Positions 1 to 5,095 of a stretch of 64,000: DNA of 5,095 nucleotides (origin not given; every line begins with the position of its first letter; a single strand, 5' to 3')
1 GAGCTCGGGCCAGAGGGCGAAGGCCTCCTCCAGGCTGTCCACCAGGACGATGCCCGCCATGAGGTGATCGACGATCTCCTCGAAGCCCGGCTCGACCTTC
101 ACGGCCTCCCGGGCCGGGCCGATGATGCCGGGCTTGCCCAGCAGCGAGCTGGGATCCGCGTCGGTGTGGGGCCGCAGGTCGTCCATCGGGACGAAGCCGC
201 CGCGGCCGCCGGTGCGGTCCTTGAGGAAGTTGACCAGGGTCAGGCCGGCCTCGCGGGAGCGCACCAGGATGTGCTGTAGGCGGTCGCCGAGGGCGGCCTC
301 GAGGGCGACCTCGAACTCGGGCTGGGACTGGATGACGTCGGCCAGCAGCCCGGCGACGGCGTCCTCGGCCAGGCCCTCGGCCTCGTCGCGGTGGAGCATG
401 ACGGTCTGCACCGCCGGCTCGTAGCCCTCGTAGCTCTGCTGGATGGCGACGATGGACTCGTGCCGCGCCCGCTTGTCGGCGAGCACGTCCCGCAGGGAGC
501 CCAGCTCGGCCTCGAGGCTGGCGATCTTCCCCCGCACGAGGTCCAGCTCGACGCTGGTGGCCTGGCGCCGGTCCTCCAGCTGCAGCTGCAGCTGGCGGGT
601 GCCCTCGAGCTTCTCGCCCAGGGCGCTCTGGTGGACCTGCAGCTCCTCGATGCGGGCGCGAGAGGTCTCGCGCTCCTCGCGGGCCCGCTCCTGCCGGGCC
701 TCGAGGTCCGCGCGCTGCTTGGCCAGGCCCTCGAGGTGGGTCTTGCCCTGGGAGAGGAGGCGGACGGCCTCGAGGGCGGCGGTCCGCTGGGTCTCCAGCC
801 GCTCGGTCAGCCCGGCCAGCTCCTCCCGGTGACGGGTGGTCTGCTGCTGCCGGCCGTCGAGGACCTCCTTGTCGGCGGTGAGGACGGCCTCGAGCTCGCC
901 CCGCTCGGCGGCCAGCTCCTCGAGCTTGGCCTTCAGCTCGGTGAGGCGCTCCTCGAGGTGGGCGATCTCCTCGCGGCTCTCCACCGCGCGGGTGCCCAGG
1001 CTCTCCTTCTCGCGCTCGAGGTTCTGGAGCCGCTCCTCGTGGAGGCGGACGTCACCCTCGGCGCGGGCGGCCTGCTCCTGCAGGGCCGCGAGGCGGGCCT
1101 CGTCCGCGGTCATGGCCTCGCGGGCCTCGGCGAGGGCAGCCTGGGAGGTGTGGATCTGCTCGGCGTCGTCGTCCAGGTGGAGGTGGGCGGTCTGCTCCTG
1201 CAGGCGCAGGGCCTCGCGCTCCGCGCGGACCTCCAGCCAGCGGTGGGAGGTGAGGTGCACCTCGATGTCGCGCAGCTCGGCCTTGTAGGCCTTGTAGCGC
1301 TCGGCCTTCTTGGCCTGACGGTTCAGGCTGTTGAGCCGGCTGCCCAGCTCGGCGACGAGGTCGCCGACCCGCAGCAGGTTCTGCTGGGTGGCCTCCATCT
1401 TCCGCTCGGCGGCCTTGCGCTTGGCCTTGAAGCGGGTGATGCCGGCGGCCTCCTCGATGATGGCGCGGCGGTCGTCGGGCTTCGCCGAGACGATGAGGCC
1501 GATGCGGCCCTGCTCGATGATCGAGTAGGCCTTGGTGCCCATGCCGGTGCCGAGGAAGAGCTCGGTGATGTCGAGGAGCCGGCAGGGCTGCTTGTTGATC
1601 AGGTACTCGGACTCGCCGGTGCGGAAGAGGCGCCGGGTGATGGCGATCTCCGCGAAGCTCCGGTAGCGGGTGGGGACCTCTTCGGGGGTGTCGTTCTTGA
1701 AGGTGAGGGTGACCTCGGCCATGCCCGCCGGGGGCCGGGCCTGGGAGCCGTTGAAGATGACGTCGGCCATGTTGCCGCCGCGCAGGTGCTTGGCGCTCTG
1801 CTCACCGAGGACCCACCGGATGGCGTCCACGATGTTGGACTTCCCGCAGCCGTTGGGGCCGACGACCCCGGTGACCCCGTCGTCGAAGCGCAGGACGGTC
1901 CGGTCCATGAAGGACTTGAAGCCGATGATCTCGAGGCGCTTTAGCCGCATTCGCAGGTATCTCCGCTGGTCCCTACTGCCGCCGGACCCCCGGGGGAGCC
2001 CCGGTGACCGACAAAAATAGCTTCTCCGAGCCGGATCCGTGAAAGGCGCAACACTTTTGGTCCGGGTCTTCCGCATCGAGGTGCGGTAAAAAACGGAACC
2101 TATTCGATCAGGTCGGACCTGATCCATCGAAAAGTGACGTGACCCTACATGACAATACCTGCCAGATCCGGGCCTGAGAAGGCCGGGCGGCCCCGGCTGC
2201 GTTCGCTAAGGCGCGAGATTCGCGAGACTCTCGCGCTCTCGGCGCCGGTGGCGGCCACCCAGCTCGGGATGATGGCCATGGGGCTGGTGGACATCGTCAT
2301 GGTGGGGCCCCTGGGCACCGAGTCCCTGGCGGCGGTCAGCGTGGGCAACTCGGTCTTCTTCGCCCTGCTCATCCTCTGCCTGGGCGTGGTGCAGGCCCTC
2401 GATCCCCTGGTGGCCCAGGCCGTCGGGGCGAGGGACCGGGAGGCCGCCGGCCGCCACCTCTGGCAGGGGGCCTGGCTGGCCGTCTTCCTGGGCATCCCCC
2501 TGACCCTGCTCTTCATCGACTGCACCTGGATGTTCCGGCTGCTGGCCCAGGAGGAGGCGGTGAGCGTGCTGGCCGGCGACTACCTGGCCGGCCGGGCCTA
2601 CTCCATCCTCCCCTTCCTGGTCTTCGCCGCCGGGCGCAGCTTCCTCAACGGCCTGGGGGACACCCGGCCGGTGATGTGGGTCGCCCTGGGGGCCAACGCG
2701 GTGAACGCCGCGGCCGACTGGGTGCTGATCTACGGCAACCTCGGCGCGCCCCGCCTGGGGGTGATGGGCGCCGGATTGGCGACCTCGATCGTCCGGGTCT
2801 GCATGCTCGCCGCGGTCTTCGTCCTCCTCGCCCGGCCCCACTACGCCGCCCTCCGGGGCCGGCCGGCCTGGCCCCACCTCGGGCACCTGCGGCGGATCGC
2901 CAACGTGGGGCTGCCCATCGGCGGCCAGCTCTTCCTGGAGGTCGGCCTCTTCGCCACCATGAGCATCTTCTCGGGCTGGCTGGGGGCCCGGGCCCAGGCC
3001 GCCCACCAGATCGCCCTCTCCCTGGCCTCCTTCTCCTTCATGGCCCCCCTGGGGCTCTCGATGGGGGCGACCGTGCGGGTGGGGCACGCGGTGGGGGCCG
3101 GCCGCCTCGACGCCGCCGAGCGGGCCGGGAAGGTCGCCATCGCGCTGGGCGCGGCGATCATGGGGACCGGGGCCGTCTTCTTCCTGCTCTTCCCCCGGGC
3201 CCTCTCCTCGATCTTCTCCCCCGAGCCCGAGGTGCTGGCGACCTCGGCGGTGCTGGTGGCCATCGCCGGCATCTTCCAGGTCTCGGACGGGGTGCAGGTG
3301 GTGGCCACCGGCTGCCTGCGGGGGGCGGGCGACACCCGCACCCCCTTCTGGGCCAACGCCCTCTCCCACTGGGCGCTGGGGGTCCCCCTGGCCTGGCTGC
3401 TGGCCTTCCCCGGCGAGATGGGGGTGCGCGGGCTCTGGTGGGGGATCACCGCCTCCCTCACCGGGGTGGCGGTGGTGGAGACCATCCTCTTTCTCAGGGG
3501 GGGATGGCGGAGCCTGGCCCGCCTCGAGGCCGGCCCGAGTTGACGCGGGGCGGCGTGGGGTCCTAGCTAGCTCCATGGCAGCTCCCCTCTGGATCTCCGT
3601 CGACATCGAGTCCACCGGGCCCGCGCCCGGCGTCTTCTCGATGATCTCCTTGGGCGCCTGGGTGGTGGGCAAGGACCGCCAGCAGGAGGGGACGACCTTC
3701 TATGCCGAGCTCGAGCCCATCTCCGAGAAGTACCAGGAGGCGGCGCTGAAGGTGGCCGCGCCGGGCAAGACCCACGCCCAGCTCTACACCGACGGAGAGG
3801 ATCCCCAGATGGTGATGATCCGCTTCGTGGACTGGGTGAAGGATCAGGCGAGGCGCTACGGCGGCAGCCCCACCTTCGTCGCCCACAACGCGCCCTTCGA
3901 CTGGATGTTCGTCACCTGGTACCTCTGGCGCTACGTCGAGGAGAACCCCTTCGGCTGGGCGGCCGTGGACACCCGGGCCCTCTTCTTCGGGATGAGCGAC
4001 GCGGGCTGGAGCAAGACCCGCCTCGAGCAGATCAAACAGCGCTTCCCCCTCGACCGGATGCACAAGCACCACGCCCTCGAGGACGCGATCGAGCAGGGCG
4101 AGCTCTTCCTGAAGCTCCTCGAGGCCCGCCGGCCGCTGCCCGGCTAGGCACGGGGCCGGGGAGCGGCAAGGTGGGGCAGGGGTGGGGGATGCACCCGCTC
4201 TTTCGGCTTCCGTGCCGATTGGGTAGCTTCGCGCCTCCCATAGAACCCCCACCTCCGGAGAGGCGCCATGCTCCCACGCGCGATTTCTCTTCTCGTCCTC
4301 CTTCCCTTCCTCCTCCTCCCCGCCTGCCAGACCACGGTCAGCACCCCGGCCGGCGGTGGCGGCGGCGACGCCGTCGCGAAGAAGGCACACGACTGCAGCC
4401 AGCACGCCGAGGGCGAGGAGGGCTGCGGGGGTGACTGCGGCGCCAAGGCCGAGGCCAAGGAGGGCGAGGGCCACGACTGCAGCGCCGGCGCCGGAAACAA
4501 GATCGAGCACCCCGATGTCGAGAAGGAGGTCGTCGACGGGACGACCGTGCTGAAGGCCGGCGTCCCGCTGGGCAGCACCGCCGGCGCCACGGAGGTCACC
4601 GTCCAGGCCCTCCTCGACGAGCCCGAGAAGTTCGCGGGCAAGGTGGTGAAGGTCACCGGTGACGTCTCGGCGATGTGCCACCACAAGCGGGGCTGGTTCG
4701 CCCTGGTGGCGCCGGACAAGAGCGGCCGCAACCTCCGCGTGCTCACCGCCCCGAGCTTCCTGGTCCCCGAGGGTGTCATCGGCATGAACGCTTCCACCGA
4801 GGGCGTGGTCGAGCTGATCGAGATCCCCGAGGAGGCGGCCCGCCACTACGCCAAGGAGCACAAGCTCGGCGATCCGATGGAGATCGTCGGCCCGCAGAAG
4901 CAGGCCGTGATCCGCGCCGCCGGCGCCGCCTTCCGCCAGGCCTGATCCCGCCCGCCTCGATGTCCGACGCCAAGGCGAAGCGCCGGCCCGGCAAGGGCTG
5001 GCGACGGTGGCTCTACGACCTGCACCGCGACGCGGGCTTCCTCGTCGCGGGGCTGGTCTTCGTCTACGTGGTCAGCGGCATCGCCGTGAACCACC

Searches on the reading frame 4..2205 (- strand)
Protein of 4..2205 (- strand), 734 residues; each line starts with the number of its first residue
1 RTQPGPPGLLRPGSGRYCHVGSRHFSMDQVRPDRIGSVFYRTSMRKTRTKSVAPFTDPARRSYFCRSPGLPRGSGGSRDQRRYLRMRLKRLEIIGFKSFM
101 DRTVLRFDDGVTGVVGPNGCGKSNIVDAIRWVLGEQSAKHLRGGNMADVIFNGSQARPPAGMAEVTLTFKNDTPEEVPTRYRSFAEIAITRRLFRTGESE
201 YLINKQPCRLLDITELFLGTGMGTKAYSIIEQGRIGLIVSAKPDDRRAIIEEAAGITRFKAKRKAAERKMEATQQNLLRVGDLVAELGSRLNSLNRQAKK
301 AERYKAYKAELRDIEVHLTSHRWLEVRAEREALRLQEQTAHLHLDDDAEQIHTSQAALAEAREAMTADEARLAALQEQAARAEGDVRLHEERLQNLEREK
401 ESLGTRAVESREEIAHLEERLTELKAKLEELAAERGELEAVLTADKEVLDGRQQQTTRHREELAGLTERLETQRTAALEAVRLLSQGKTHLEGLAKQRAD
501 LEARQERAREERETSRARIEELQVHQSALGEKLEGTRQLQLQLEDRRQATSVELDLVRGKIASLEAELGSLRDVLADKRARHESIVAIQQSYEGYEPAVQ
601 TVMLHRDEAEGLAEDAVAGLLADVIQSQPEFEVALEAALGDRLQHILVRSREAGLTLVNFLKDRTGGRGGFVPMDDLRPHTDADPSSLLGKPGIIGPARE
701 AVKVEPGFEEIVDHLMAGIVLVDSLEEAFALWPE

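Call 59: search_protein_families(library=pfam, proteins=[window:4-2205:-], max_evalue=0.0001)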
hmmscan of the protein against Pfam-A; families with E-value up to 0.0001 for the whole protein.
window:4-2205:- (734 aa): 6 families
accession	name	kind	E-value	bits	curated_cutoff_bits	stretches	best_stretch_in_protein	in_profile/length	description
PF02463.25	SMC_N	-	2.5e-36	125.6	40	1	88-494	2-147/220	RecF/RecN/SMC N terminal domain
PF06470.18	SMC_hinge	-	5.3e-25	88.5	22.5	1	616-730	3-114/116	SMC proteins Flexible Hinge Domain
PF13476.12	AAA_23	-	1e-14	56.1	27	1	90-429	1-201/201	AAA domain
PF13175.12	AAA_15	-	3.6e-11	43.7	32.1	1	86-433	1-265/374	AAA ATPase domain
PF13304.12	AAA_21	-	2.1e-07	31.8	27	1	111-198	1-104/304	AAA domain, putative AbiEii toxin, Type IV TA system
PF13555.12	AAA_29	-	1.1e-06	28.7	27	1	88-134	1-47/61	P-loop containing region of AAA domain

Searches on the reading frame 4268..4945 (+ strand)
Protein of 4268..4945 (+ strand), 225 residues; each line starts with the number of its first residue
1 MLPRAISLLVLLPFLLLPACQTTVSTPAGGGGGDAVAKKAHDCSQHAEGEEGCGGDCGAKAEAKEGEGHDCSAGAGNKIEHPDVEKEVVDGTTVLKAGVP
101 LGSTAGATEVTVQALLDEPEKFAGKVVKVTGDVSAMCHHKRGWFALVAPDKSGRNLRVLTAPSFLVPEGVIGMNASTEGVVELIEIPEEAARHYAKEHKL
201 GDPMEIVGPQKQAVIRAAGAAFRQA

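Call 59: search_protein_families(library=pfam, proteins=[window:4268-4945:+], max_evalue=0.0001)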
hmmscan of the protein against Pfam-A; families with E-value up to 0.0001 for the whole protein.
window:4268-4945:+ (225 aa): 1 family
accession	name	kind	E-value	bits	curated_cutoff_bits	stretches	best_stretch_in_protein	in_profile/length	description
PF16267.10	DUF4920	-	1.9e-06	28.3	25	1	127-197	13-82/87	Domain of unknown function (DUF4920)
